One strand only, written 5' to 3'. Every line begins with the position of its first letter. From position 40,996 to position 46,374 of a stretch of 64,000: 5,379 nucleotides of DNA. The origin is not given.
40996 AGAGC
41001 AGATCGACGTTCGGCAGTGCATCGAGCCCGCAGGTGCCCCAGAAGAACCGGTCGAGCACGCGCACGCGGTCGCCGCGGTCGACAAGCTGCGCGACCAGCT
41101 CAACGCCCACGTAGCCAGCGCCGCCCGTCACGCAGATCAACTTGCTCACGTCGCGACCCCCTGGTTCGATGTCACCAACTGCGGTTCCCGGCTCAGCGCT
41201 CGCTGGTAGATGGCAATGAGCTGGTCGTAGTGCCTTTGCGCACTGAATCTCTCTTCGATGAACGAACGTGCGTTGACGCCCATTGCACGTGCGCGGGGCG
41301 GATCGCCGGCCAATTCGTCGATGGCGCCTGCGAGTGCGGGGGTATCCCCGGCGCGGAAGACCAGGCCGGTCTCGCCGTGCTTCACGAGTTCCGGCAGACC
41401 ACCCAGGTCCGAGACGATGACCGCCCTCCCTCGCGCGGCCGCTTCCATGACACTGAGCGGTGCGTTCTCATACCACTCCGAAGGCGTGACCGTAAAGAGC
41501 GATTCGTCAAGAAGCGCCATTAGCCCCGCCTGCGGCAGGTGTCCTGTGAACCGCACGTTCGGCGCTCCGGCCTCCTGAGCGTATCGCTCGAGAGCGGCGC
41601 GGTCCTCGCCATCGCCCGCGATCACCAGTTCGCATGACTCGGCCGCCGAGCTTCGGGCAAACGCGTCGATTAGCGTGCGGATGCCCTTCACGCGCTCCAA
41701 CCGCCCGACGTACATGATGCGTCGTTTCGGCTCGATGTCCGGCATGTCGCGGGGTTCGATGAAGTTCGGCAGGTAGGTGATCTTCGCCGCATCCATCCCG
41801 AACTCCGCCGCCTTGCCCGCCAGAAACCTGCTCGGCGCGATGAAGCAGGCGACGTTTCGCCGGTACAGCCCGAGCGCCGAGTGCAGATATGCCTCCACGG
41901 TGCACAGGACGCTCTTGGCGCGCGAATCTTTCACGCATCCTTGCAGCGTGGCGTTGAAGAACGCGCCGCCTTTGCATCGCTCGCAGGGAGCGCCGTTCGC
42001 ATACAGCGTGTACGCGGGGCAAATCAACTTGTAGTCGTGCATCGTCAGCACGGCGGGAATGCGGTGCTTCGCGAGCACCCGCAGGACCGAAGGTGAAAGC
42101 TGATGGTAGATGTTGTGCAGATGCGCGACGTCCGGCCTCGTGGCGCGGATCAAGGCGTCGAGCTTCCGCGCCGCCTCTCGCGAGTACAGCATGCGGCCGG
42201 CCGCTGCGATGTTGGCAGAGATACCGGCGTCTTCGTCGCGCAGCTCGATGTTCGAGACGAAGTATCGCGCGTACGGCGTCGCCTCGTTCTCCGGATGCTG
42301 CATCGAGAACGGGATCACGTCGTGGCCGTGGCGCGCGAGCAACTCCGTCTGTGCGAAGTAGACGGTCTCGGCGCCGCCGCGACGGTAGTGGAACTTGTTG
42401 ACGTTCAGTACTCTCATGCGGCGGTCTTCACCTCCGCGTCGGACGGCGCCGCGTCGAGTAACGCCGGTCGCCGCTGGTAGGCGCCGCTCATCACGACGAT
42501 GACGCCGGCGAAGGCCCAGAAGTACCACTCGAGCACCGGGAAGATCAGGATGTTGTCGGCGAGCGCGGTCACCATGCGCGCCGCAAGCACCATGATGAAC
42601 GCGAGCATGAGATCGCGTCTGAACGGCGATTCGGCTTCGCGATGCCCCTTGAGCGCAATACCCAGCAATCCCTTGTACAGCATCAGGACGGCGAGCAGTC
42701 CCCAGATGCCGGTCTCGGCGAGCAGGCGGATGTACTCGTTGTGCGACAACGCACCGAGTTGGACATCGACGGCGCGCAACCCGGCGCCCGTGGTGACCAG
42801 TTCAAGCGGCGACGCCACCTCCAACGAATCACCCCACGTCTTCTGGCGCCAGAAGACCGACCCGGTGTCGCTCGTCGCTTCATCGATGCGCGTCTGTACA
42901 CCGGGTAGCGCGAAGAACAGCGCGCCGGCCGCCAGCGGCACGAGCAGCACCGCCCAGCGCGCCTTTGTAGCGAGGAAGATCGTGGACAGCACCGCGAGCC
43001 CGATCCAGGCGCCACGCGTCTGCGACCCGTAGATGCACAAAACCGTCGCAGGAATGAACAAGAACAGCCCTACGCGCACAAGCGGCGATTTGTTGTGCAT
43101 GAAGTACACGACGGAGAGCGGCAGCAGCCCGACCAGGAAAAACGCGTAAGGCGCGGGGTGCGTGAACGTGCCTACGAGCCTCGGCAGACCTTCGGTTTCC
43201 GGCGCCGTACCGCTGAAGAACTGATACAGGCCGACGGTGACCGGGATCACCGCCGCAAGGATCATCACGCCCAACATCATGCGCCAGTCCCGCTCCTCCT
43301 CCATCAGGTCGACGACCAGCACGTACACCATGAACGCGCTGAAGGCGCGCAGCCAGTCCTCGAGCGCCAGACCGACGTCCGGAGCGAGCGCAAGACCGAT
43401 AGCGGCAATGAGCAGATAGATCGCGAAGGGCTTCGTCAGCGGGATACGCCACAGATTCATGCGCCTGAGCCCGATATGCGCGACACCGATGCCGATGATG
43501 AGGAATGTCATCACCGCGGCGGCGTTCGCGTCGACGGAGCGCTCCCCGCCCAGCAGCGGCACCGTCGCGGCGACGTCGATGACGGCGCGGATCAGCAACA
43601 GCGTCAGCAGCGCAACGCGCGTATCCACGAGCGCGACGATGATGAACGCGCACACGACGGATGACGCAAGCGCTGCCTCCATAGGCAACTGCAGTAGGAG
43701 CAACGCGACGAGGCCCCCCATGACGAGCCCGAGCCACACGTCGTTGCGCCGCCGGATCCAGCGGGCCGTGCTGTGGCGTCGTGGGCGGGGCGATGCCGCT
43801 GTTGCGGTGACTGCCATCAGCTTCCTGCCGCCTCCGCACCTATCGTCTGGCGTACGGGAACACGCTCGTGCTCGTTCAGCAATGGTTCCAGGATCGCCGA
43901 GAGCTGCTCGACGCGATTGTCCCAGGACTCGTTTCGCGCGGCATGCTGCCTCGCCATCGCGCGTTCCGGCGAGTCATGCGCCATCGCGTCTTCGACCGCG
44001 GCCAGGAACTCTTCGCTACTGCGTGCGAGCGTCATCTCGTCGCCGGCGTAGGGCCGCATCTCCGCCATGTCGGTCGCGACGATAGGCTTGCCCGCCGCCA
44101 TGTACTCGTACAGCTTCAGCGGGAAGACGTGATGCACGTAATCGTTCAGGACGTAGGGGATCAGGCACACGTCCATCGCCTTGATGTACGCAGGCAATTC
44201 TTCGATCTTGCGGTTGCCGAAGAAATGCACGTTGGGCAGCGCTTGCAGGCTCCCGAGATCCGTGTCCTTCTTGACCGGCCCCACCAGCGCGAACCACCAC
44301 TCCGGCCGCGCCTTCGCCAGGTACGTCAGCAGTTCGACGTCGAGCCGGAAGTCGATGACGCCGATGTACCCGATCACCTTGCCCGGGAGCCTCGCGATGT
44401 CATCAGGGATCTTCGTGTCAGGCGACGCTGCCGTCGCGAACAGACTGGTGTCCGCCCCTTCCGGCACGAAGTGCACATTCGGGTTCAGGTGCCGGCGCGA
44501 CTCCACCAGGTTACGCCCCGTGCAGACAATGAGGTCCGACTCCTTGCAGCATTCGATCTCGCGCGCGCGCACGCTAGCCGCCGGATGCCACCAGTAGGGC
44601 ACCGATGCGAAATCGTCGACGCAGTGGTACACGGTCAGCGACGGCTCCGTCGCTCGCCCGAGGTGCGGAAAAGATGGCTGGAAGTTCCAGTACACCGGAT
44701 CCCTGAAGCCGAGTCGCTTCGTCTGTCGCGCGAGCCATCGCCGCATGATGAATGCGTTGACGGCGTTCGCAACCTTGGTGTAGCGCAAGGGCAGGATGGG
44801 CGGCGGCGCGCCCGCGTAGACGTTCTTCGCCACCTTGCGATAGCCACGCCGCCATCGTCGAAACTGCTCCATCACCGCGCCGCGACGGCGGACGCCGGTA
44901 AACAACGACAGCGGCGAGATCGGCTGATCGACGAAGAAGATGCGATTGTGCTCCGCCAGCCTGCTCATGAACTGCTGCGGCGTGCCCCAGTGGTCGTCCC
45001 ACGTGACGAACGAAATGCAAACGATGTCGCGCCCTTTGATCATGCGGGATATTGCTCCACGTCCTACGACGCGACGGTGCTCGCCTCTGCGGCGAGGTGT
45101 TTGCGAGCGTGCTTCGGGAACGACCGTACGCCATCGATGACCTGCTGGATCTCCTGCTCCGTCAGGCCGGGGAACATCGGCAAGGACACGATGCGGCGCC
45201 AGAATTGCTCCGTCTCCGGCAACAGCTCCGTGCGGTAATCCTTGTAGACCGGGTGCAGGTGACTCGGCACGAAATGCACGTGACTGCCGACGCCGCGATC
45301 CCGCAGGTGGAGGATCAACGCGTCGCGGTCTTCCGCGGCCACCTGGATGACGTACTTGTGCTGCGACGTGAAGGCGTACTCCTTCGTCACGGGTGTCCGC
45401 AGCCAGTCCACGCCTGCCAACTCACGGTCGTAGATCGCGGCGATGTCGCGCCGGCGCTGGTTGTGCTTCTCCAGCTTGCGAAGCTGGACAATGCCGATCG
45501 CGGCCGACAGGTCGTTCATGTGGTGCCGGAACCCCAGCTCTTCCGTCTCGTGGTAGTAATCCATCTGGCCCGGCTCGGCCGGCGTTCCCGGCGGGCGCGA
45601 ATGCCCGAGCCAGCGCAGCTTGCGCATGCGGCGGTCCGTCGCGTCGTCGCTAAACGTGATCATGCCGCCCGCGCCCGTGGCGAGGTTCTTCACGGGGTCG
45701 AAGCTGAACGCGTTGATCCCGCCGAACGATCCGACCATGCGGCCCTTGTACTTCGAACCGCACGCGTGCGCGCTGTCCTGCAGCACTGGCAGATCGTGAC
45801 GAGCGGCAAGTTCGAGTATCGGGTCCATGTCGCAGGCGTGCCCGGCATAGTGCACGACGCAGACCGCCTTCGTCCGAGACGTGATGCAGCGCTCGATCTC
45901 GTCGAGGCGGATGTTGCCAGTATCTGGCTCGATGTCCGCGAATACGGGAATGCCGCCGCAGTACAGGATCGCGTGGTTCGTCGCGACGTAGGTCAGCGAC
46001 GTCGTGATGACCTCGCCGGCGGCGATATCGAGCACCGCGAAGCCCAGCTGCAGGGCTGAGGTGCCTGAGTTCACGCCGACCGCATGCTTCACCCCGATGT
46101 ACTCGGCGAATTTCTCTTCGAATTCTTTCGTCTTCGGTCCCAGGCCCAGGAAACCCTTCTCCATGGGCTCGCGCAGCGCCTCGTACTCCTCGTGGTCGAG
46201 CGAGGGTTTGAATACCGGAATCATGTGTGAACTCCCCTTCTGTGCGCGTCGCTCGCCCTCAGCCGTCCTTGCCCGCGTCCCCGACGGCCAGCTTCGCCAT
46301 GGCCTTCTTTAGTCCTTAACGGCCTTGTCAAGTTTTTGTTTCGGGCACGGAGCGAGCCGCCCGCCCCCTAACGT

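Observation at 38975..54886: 16-kb, 13-gene Wzx/Wzy-type polysaccharide operon with a small monotopic PGT, DegT aminotransferase and CelD-like N-acyltransferases: predicted N-acylated amino-deoxy-sugar glycan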

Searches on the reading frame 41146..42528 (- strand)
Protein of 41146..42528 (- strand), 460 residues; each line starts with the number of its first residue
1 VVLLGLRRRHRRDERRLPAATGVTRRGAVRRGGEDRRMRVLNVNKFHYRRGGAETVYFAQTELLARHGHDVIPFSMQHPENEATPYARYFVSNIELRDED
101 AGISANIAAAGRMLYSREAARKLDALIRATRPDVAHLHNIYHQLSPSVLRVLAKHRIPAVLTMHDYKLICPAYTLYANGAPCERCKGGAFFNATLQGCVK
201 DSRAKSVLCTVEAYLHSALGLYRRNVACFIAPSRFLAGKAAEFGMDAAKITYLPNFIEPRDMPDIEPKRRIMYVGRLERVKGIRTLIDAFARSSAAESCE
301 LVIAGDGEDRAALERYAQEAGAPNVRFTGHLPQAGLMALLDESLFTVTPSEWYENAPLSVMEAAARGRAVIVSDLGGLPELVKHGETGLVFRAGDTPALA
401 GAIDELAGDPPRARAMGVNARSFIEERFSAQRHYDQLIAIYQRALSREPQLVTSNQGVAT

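Call 3: search_protein_families(library=pfam, proteins=[window:41146-42528:-], max_evalue=0.01)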
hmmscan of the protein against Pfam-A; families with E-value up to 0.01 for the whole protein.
window:41146-42528:- (460 aa): 6 families
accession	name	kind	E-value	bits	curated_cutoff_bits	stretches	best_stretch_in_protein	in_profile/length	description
PF00534.26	Glycos_transf_1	-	4e-35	121.3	26.4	1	266-422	13-171/172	Glycosyl transferases group 1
PF13692.12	Glyco_trans_1_4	-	3e-31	109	27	1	269-408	2-141/142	Glycosyl transferases group 1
PF13439.12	Glyco_transf_4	-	1.9e-17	64.3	28.5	1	51-259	2-168/170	Glycosyltransferase Family 4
PF13579.12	Glyco_trans_4_4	-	4.6e-14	53.5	29.7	1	51-255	1-157/158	Glycosyl transferase 4-like domain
PF13524.12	Glyco_trans_1_2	-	8.5e-11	42.4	25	1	297-438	13-143/144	Glycosyl transferase-like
PF20706.3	GT4-conflict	-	1e-06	28.4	26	1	260-432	189-380/385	Family 4 Glycosyltransferase in conflict systems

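Call 5: search_protein_families(library=ncbifam, proteins=[window:41146-42528:-], max_evalue=0.001)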
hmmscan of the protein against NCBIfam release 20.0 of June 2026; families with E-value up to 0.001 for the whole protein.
window:41146-42528:- (460 aa): 27 families (the best 25 are shown)
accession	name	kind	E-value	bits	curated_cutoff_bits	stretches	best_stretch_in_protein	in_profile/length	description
TIGR03088.1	stp2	hypoth_equivalog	7e-28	97.7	409.05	1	268-445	194-374/374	TIGR03088 family PEP-CTERM/XrtA system glycosyltransferase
NF041876.1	EPS_EpsE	equivalog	1.7e-24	86.8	400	1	266-433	212-385/389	exopolysaccharide biosynthesis GT4 family glycosyltransferase EpsE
TIGR04063.1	stp3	hypoth_equivalog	6.4e-24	84.6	442.05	1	266-444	211-395/397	TIGR04063 family PEP-CTERM/XrtA system glycosyltransferase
TIGR03999.1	thiol_BshA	equivalog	1.4e-22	80.2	273.7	1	269-445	200-374/375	N-acetyl-alpha-D-glucosaminyl L-malate synthase BshA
TIGR02149.1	glgA_Coryne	subfamily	1e-17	64.4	302.4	1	265-443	200-389/391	glycogen synthase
NF038229.1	Glyco4_Geo_Pelo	equivalog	1.2e-17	63.9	400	1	271-445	164-337/338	GPMC system family 4 glycosyltransferase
TIGR03449.1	mycothiol_MshA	equivalog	2.2e-16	59.8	462.5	1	271-446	223-405/406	D-inositol-3-phosphate glycosyltransferase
NF041010.1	glycosy_Agl16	equivalog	9.6e-16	57.6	575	1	222-421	130-329/352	glycosylation protein Agl16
NF046085.1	XrtY_assoc_Gly1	equivalog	1.6e-13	50.3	400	1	246-444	180-384/387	XrtY-associated glycosyltransferase XYAG1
NF047684.1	TeichurnBiosyTuaC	equivalog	2.2e-13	49.9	550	1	267-445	218-390/391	teichuronic acid biosynthesis protein TuaC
NF007640.0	PRK10307.1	subfamily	3.1e-13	49.4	276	1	268-439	228-402/411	WcaI family glycosyltransferase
TIGR04157.1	glyco_rSAM_CFB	subfamily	1.6e-12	47.1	400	1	270-396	229-353/406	TIGR04157 family glycosyltransferase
NF053787.1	GlcN_PG_synth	equivalog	6.8e-12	44.9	480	1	189-444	111-359/361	N-acetylglucosaminyl phosphatidylglycerol synthase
NF038295.1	EPS_HpsP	equivalog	3.4e-11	42.8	550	1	269-443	208-386/388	hormogonium polysaccharide biosynthesis glycosyltransferase HpsP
NF007396.0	PRK09922.1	equivalog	8.6e-11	41.3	385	1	241-406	151-323/361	lipopolysaccharide 1,6-galactosyltransferase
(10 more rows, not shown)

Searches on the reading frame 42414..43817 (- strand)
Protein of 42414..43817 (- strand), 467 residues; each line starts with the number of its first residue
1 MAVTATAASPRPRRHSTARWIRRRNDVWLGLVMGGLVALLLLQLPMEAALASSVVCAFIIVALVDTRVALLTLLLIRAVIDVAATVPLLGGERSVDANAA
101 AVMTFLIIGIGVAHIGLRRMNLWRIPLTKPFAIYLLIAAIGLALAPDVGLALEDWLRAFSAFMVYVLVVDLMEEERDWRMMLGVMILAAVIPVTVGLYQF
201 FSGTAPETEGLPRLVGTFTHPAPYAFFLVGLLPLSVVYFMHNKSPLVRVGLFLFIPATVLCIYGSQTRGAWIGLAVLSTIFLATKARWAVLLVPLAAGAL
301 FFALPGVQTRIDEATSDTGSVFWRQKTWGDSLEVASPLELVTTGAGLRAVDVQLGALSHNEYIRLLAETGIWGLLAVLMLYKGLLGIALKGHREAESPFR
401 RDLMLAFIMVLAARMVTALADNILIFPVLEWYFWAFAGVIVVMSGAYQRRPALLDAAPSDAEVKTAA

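Call 3: search_protein_families(library=pfam, proteins=[window:42414-43817:-], max_evalue=0.01)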
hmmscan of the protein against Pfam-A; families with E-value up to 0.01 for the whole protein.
window:42414-43817:- (467 aa): 1 family
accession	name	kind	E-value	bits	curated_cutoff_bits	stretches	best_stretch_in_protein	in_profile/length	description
PF04932.20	Wzy_C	-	1.2e-08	35.3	31.7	1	258-377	6-148/149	O-Antigen ligase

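Call 5: search_protein_families(library=ncbifam, proteins=[window:42414-43817:-], max_evalue=0.001)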
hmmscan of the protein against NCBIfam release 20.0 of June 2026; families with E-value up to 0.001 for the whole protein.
window:42414-43817:- (467 aa): 2 families
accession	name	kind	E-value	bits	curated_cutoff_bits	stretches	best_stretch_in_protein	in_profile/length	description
TIGR00947.1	2A73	equivalog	4.3e-10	39.2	366.4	1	125-291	66-241/425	IctB family putative bicarbonate transporter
TIGR03097.1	PEP_O_lig_1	hypoth_equivalog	2.2e-09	36.7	188.1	1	131-378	81-338/408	putative O-glycosylation ligase, exosortase A system-associated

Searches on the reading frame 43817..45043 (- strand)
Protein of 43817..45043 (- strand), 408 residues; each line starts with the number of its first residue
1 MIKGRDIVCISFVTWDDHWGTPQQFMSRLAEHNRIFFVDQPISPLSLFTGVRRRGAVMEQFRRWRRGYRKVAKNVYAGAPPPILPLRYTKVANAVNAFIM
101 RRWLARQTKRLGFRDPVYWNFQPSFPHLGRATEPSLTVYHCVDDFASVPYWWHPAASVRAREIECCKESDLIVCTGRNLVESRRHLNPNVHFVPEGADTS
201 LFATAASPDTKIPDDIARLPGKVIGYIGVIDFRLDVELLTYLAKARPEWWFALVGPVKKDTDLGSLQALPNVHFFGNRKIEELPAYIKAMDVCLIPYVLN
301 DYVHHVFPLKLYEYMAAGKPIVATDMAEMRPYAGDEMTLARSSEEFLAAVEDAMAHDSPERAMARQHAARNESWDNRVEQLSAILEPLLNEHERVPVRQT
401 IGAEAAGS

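Call 3: search_protein_families(library=pfam, proteins=[window:43817-45043:-], max_evalue=0.01)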
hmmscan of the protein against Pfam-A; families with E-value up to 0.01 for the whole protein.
window:43817-45043:- (408 aa): 3 families
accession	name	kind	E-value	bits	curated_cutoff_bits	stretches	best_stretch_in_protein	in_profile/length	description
PF13692.12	Glyco_trans_1_4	-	3.7e-14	53.6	27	1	243-354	25-140/142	Glycosyl transferases group 1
PF00534.26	Glycos_transf_1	-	6.5e-11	42.5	26.4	1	223-364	17-165/172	Glycosyl transferases group 1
PF13524.12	Glyco_trans_1_2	-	2.5e-09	37.6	25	1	242-381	9-142/144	Glycosyl transferase-like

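Call 5: search_protein_families(library=ncbifam, proteins=[window:43817-45043:-], max_evalue=0.001)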
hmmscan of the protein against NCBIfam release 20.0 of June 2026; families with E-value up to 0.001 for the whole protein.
window:43817-45043:- (408 aa): 5 families
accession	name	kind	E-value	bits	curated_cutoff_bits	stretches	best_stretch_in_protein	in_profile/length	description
NF047676.1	TeichurnBiosyTuaH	equivalog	4e-36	124.7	550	1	116-381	100-380/384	teichuronic acid biosynthesis protein TuaH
TIGR04063.1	stp3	hypoth_equivalog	2.5e-11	43.1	442.05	1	169-388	158-395/397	TIGR04063 family PEP-CTERM/XrtA system glycosyltransferase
NF007640.0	PRK10307.1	subfamily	1.2e-09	37.6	276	1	187-380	193-399/411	WcaI family glycosyltransferase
TIGR03087.1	stp1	hypoth_equivalog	1e-08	34.8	316.65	1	188-386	196-395/397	TIGR03087 family PEP-CTERM/XrtA system glycosyltransferase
NF053787.1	GlcN_PG_synth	equivalog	0.00027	19.9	480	1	306-384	273-355/361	N-acetylglucosaminyl phosphatidylglycerol synthase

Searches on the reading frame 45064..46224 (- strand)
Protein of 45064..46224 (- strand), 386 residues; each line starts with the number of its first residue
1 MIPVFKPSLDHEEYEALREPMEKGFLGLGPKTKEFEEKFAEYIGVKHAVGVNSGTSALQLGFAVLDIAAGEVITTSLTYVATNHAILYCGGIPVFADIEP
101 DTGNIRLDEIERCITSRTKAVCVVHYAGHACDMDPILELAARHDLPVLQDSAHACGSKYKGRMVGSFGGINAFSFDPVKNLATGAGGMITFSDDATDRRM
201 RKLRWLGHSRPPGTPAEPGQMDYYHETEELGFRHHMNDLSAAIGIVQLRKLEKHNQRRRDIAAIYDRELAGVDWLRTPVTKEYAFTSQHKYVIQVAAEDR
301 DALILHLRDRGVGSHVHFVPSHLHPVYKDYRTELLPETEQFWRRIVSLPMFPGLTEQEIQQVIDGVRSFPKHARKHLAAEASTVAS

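Call 3: search_protein_families(library=pfam, proteins=[window:45064-46224:-], max_evalue=0.01)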
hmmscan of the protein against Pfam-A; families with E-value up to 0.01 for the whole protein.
window:45064-46224:- (386 aa): 4 families
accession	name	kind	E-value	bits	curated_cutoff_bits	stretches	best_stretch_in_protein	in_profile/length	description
PF01041.23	DegT_DnrJ_EryC1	-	1.4e-115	386.8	19.8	1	8-366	2-359/360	DegT/DnrJ/EryC1/StrS aminotransferase family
PF01212.27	Beta_elim_lyase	-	1.1e-09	38.5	27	1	29-238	31-259/288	Beta-eliminating lyase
PF00155.27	Aminotran_1_2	-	1e-05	25.4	19.7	1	32-155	44-190/361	Aminotransferase class I and II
PF01053.26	Cys_Met_Meta_PP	-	0.0039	16.2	27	1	30-154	52-177/381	Cys/Met metabolism PLP-dependent enzyme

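Call 5: search_protein_families(library=ncbifam, proteins=[window:45064-46224:-], max_evalue=0.001)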
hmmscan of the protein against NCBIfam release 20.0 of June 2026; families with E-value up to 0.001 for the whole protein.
window:45064-46224:- (386 aa): 11 families
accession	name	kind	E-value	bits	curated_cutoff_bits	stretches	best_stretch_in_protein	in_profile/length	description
TIGR03588.1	PseC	equivalog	1.4e-96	323.8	423.5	1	1-367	1-377/380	UDP-4-amino-4,6-dideoxy-N-acetyl-beta-L-altrosamine transaminase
NF008658.2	PRK11658.1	equivalog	2.7e-83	279.7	631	1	2-368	5-375/379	UDP-4-amino-4-deoxy-L-arabinose aminotransferase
NF008687.0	PRK11706.1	equivalog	1.9e-71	240.8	375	1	1-369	1-373/375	dTDP-4-amino-4,6-dideoxygalactose transaminase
TIGR04181.1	NHT_00031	hypoth_equivalog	1.3e-63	215.1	420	1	2-349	1-357/359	LegC family aminotransferase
TIGR02379.1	ECA_wecE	subfamily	8.9e-60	202.4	434.85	1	1-366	1-371/376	dTDP-4-amino-4,6-dideoxy-D-glucose transaminase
TIGR04427.1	PLP_DesI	equivalog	2.5e-59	201.3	650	1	28-368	50-381/390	dTDP-4-dehydro-6-deoxyglucose aminotransferase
NF011936.0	PRK15407.1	equivalog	1.3e-49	169.1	423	1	9-371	44-437/440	lipopolysaccharide biosynthesis protein RfbH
NF006230.0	PRK08363.1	equivalog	6.1e-05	22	534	1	51-152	99-207/398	alanine aminotransferase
NF006096.0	PRK08248.1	equivalog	0.00013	20.8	726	1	29-154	63-189/431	homocysteine synthase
TIGR01326.1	OAH_OAS_sulfhy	subfamily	0.00019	20.3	495.1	1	30-156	57-184/418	O-acetylhomoserine aminocarboxypropyltransferase/cysteine synthase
NF005816.0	PRK07682.1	equivalog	0.00046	18.9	620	1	54-154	98-206/390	aminotransferase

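Call 20: search_solved_structures(query=window:45064-46224:-, max_evalue=1e-20)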
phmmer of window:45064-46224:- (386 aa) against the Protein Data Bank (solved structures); distinct sequences matched with E-value up to 1e-20: 55.
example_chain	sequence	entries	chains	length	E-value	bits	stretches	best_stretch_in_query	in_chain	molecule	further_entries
7b0d_A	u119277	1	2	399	1.6e-70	241.1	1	12-369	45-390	Glutamine--scyllo-inositol transaminase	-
8sng_A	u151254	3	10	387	3.6e-67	230.1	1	2-366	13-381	UDP-4-amino-4-deoxy-L-arabinose--oxoglutarate aminotransferase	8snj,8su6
5uid_A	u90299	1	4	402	9.6e-65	222.1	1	1-368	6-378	Aminotransferase TlmJ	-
1mdo_A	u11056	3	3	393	1.1e-64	221.9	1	2-369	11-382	ArnB aminotransferase | UDP-4-amino-4-deoxy-L-arabinose--oxoglutarate aminotransferase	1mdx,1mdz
3dr7_A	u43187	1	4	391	8.9e-64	218.9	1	2-364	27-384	Putative perosamine synthetase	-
4oca_A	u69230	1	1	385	1.2e-63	218.5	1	2-366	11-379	UDP-4-amino-4-deoxy-L-arabinose--oxoglutarate aminotransferase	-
3bn1_A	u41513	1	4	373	1.2e-63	218.4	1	2-364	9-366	Perosamine synthetase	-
3dr4_A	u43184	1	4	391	5.2e-63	216.4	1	2-364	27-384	Putative perosamine synthetase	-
2oga_A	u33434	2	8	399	1.8e-56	194.8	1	14-371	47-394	Transaminase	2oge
4lc3_A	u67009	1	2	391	3.9e-56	193.8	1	2-368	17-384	Putative UDP-4-amino-4-deoxy-l-arabinose--oxoglutarate aminotransferase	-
3frk_A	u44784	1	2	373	2.3e-55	191.2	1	4-371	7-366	QdtB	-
7b0m_AAA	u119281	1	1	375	8.8e-55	189.3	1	6-350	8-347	Sugar aminotransferase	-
7n63_A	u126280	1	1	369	1.4e-53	185.3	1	16-376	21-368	Putative aminotransferase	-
4zwv_A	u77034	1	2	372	7.6e-53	182.9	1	1-368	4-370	Putative aminotransferase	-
4xau_A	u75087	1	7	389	9e-53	182.7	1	1-368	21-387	Putative aminotransferase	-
1o61_A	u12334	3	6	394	2e-28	102.5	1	8-267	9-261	aminotransferase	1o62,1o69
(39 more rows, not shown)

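Call 24: find_encoding_contigs(protein=window:45064-46224:-, flank=10000, max_places=4)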
Protein window:45064-46224:- (386 aa): 1 contig read that carries it; 1 place shown.
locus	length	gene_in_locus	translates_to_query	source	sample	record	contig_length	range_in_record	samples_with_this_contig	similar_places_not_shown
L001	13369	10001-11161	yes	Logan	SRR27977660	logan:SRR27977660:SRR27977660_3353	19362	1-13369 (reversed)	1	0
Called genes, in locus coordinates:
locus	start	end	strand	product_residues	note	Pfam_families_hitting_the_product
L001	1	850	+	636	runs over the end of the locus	-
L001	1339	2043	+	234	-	PF02397:Bac_transf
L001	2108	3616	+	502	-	PF13807:GNVR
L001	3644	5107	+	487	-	PF01943:Polysacc_synt, PF13440:Polysacc_synt_3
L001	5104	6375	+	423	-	PF13439:Glyco_transf_4, PF20706:GT4-conflict, PF00534:Glycos_transf_1, PF13692:Glyco_trans_1_4, PF13524:Glyco_trans_1_2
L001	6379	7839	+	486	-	PF01943:Polysacc_synt, PF13440:Polysacc_synt_3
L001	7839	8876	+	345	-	PF13480:Acetyltransf_6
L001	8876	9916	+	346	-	PF13480:Acetyltransf_6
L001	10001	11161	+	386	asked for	PF01041:DegT_DnrJ_EryC1, PF00155:Aminotran_1_2 (weak), PF01212:Beta_elim_lyase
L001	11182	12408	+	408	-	PF00534:Glycos_transf_1, PF13692:Glyco_trans_1_4, PF13524:Glyco_trans_1_2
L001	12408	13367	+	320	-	?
